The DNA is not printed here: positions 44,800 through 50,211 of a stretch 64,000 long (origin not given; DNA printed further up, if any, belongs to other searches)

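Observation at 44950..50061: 1703-aa chimera: aldo/keto reductase fused to repeated orphan modules, a membrane hairpin and a 340-aa charged coiled coil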

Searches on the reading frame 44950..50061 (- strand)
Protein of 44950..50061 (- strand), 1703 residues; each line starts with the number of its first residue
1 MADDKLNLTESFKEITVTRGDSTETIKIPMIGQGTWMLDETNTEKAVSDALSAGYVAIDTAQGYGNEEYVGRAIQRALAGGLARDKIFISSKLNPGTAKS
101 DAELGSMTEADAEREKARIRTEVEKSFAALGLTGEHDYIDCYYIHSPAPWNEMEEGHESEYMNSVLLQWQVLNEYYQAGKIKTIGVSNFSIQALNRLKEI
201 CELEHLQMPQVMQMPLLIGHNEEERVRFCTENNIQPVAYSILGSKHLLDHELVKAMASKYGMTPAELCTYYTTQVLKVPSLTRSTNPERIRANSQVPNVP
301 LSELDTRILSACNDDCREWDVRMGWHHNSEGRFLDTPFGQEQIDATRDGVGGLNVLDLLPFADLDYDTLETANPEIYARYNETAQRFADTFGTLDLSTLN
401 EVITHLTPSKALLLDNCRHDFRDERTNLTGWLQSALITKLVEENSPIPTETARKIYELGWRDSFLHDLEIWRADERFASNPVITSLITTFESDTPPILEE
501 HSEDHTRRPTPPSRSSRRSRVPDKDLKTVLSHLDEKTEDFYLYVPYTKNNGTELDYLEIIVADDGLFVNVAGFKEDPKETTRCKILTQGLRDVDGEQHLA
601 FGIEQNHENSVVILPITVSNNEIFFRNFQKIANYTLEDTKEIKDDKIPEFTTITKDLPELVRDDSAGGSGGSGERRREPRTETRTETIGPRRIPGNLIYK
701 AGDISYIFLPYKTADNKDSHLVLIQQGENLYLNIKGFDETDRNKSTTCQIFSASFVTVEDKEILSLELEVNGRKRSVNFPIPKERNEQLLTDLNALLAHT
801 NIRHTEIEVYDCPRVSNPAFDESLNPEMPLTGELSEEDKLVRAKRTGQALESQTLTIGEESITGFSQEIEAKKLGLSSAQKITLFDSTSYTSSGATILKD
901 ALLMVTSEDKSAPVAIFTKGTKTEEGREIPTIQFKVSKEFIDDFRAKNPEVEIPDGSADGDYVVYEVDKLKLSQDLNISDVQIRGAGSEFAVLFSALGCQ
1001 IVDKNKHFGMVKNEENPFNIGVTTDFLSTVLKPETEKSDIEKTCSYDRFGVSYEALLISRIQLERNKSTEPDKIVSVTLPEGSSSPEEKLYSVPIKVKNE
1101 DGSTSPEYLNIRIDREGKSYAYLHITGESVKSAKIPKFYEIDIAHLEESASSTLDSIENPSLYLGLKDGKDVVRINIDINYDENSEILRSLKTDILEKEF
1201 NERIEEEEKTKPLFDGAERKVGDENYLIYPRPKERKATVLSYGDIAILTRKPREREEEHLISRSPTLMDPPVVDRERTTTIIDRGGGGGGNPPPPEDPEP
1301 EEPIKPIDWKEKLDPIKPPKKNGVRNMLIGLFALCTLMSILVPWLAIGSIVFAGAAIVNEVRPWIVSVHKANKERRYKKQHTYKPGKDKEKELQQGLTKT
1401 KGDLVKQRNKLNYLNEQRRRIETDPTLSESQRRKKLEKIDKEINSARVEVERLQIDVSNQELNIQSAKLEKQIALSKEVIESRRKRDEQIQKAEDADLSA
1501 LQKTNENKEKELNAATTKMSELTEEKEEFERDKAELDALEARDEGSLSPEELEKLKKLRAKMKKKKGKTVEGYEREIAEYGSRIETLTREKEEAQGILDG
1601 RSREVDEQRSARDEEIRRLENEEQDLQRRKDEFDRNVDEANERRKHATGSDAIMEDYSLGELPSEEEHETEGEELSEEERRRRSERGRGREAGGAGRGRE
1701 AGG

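Call 5: search_protein_families(library=pfam, proteins=[window:44950-50061:-], max_evalue=1)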
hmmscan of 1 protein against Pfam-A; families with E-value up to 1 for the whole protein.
window:44950-50061:- (1703 aa): 1 family
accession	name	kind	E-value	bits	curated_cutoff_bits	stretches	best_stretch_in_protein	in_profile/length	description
PF00248.27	Aldo_ket_red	-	3.2e-38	131.9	24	1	31-313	2-290/291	Aldo/keto reductase family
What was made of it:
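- On Aldo/keto reductase superfamily (PF00248): 131.9 bits against a cut-off of 24; aa 31-313 cover profile positions 2-290 of 291 (call 5)
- Checked: AKR: Pfam PF00248 at aa 31-313, E 3e-38 (call 5).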

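Call 6: search_protein_families(library=ncbifam, proteins=[window:44950-50061:-], max_evalue=1)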
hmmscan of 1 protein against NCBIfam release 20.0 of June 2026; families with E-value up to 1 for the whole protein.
window:44950-50061:- (1703 aa): 7 families
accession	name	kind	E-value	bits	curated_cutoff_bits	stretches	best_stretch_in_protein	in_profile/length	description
NF008598.0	PRK11565.1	equivalog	3.8e-27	95.1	425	1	27-302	14-250/275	2,5-didehydrogluconate reductase DkgA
NF008377.0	PRK11172.1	equivalog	3.6e-26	92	327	1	27-318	2-256/267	2,5-didehydrogluconate reductase DkgB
NF049922.1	MethglyxlRedYdjG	equivalog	7.9e-11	41.5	550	1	38-244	33-222/326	NADH-dependent methylglyoxal reductase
NF007912.0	PRK10625.1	equivalog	4e-08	33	415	1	31-215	16-207/346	NADP(H)-dependent aldo-keto reductase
NF007695.0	PRK10376.1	subfamily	0.00047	19.3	280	1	43-267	42-240/290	oxidoreductase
NF045780.1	TrlF_fam_ATP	equivalog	0.0013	17.5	350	1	1373-1681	448-776/944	TrlF family AAA-like ATPase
TIGR02168.1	SMC_prok_B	equivalog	0.27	8.9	567.35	1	1379-1647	211-936/1181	chromosome segregation protein SMC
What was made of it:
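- On An existing numbered AKR family (AKR nomenclature: more than 40% identity within a family; criterion from general knowledge): NCBIfam DkgA/DkgB scores of 92-95 bits fall far below the cut-offs of 327-425 (call 6)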

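Call 62: search_protein_families(library=padloc, proteins=[window:44953-50061:-], max_evalue=0.01)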
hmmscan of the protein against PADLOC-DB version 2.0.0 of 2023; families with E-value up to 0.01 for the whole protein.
window:44953-50061:- (1703 aa): 0 families

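Call 63: search_protein_families(library=phrogs, proteins=[window:44953-50061:-], max_evalue=0.01)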
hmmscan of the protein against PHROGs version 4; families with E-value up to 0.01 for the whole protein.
window:44953-50061:- (1703 aa): 1 family
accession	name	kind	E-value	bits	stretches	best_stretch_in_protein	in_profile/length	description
phrog_8735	-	unknown function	8.6e-46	157.1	1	24-313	8-266/275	-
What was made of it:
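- Tried and rejected: PADLOC and PHROGs found nothing for the core (calls 62, 63).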

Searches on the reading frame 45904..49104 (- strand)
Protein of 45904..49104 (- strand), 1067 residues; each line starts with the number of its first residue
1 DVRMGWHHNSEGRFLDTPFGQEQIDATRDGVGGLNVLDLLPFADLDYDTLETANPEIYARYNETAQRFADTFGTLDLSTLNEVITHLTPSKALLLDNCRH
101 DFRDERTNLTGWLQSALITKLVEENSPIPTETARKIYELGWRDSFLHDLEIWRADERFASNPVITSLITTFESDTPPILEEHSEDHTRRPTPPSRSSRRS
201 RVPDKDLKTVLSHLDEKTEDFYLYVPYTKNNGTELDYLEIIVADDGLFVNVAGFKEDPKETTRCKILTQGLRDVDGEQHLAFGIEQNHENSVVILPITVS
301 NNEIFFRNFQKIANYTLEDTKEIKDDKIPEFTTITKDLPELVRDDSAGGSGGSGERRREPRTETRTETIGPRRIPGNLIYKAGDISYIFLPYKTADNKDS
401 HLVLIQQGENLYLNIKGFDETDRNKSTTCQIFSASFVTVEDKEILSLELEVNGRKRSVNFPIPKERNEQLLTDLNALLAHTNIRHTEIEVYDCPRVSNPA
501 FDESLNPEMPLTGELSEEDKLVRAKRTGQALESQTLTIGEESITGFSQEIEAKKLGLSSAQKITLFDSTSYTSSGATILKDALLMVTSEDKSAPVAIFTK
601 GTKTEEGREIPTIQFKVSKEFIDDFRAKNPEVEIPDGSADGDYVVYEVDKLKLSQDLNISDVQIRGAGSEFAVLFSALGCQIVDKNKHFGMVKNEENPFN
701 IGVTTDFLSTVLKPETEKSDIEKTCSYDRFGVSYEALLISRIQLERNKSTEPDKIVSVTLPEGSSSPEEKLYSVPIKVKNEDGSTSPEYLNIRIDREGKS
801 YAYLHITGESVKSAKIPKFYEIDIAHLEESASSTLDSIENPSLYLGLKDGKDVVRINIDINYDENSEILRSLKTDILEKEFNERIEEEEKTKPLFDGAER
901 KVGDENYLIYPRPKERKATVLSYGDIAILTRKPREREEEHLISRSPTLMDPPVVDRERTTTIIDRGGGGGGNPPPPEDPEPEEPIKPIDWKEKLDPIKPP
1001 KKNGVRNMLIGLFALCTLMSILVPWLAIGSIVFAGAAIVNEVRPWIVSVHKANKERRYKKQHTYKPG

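Call 9: find_homologous_proteins(query=window:45904-49104:-, max_evalue=0.001)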
Query seq(1067 aa) (1067 aa): 6 proteins with E <= 0.001 among 8000 candidates.
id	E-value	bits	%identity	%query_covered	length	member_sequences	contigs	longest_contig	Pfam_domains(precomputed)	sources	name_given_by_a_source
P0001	0.0e+0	2391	99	100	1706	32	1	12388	PF00248.28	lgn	-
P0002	0.0e+0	1652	67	100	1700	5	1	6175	PF00248.28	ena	-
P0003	0.0e+0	1457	69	66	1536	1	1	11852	PF00248.28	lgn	-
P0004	0.0e+0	1047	48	100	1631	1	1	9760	PF00248.28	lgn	-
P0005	0.0e+0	1024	54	81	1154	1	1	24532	-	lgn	-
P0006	0.0e+0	1016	53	81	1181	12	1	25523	-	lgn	-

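Call 11: find_encoding_contigs(protein=P0005, flank=10000, max_places=3)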
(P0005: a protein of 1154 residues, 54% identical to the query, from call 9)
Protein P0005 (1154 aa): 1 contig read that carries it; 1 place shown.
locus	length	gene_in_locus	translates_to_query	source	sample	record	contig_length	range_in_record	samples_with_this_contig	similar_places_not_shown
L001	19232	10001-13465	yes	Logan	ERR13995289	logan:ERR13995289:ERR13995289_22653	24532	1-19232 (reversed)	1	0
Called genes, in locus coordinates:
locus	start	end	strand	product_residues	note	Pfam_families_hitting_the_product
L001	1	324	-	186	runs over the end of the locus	PF02677:QueH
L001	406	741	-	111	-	PF12840:HTH_20 (weak), PF01022:HTH_5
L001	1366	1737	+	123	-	-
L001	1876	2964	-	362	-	PF03462:PCRF, PF00472:RF-1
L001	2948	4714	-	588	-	PF07136:DUF1385, PF07669:Eco57I (weak), PF01209:Ubie_methyltran (weak), PF05175:MTS, PF06325:PrmA, PF13847:Methyltransf_31, PF08241:Methyltransf_11, PF13649:Methyltransf_25, +5 more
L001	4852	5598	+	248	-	-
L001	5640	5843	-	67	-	PF01197:Ribosomal_L31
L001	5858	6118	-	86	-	PF01084:Ribosomal_S18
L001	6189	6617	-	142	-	PF00436:SSB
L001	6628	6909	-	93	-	PF01250:Ribosomal_S6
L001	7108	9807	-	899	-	PF07517:SecA_DEAD, PF00270:DEAD, PF01043:SecA_PP_bind, PF21090:P-loop_SecA, PF07516:SecA_SW, PF02810:SEC-C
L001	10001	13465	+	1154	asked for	-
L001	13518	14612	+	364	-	PF01926:MMR_HSR1, PF02421:FeoB_N, PF06071:YchF-GTPase_C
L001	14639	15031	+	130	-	PF00636:Ribonuclease_3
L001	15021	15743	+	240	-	PF08032:SpoU_sub_bind, PF00588:SpoU_methylase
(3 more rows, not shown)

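Call 12: find_encoding_contigs(protein=P0006, flank=10000, max_places=3)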
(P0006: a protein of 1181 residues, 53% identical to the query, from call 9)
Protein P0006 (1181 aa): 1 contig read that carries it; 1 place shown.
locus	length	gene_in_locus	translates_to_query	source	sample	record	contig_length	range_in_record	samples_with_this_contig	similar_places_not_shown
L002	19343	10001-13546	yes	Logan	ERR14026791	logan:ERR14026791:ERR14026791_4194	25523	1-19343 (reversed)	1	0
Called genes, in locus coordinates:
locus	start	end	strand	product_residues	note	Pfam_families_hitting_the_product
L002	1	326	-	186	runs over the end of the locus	PF02677:QueH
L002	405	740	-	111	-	PF12840:HTH_20 (weak), PF01022:HTH_5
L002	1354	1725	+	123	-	-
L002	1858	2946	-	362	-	PF03462:PCRF, PF00472:RF-1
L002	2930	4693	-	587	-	PF07136:DUF1385, PF01209:Ubie_methyltran (weak), PF05175:MTS, PF06325:PrmA, PF03602:Cons_hypoth95 (weak), PF13847:Methyltransf_31, PF08241:Methyltransf_11, PF13649:Methyltransf_25, +4 more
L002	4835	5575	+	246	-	-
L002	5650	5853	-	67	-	PF01197:Ribosomal_L31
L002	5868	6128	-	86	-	PF01084:Ribosomal_S18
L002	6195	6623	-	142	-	PF00436:SSB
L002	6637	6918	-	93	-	PF01250:Ribosomal_S6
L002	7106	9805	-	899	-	PF07517:SecA_DEAD, PF00270:DEAD (weak), PF01043:SecA_PP_bind, PF21090:P-loop_SecA, PF07516:SecA_SW, PF02810:SEC-C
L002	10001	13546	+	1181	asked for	-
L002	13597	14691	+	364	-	PF01926:MMR_HSR1, PF02421:FeoB_N, PF06071:YchF-GTPase_C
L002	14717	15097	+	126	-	PF00636:Ribonuclease_3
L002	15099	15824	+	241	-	PF08032:SpoU_sub_bind, PF00588:SpoU_methylase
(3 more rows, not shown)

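Call 13: find_encoding_contigs(protein=P0004, flank=10000, max_places=3)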
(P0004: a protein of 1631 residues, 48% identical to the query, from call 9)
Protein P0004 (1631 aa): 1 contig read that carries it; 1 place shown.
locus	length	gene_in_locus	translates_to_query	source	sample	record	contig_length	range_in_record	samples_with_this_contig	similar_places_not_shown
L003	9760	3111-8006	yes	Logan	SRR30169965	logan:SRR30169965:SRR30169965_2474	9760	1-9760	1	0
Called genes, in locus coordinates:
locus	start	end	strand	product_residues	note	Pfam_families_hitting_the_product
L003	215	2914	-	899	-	PF07517:SecA_DEAD, PF00270:DEAD (weak), PF01043:SecA_PP_bind, PF21090:P-loop_SecA, PF07516:SecA_SW, PF02810:SEC-C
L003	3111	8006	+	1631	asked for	PF00248:Aldo_ket_red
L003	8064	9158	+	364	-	PF01926:MMR_HSR1, PF02421:FeoB_N, PF06071:YchF-GTPase_C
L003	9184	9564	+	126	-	PF00636:Ribonuclease_3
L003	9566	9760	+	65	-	?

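Call 62: search_protein_families(library=padloc, proteins=[P0005], max_evalue=0.01)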
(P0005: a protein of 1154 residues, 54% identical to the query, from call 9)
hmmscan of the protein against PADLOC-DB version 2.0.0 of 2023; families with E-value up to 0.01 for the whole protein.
P0005 (1154 aa): 0 families

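Call 63: search_protein_families(library=phrogs, proteins=[P0005], max_evalue=0.01)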
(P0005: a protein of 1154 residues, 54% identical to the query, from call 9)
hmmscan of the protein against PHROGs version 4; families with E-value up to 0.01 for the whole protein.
P0005 (1154 aa): 0 families
